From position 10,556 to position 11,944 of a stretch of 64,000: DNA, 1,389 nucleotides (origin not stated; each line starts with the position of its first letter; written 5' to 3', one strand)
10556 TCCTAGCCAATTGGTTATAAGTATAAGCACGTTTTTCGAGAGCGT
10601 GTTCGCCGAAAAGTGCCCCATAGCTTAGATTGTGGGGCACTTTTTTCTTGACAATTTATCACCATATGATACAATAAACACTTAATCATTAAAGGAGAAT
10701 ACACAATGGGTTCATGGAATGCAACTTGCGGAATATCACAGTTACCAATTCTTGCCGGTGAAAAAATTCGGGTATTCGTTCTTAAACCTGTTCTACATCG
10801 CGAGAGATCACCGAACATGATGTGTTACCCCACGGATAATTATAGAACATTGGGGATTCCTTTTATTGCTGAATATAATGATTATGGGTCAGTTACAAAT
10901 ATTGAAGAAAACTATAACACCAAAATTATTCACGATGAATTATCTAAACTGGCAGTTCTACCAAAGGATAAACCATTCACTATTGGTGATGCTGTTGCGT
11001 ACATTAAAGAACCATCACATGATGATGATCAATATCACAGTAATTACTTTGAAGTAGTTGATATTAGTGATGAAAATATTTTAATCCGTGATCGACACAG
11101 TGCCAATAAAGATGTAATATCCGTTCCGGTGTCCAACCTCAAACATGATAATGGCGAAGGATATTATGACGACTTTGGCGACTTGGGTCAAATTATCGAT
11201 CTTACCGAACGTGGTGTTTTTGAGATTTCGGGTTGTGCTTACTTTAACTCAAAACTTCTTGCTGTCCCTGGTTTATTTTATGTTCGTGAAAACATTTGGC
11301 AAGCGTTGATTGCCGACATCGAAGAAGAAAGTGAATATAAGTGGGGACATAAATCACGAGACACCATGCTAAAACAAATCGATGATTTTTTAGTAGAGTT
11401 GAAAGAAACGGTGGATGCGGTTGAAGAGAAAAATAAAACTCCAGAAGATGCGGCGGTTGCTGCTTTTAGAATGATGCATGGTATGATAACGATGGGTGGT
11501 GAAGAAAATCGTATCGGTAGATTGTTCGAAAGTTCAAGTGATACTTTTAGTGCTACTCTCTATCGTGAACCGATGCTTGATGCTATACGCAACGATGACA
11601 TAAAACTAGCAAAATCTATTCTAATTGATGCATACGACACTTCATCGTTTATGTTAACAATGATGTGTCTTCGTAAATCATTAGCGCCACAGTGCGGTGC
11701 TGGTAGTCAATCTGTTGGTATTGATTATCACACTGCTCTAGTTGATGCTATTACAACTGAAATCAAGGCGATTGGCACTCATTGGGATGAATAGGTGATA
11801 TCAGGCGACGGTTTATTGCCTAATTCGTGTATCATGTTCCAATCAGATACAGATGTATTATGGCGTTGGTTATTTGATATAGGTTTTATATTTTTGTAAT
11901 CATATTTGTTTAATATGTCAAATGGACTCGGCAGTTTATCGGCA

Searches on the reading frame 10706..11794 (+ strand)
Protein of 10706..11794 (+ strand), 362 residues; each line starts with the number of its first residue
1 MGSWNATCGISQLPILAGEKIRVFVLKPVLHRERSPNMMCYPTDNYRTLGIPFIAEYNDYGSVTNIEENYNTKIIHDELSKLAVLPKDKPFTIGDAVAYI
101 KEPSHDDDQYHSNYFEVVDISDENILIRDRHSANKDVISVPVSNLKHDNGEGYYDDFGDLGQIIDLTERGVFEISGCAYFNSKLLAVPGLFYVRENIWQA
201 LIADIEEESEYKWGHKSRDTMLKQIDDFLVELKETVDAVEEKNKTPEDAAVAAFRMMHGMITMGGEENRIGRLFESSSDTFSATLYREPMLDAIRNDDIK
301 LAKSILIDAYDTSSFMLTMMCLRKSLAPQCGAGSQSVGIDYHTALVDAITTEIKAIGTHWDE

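Call 4: search_protein_families(library=phrogs, proteins=[window:10706-11794:+], max_evalue=0.01)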
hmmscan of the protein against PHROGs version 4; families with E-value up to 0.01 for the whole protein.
window:10706-11794:+ (362 aa): 1 family
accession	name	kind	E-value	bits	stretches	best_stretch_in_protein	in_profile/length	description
phrog_5960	-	unknown function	3.7e-18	67.1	1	1-76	1-81/406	-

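Call 60: search_protein_families(library=pfam, proteins=[window:10706-11794:+], max_evalue=0.001)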
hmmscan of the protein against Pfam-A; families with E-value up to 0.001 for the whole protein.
window:10706-11794:+ (362 aa): 0 families
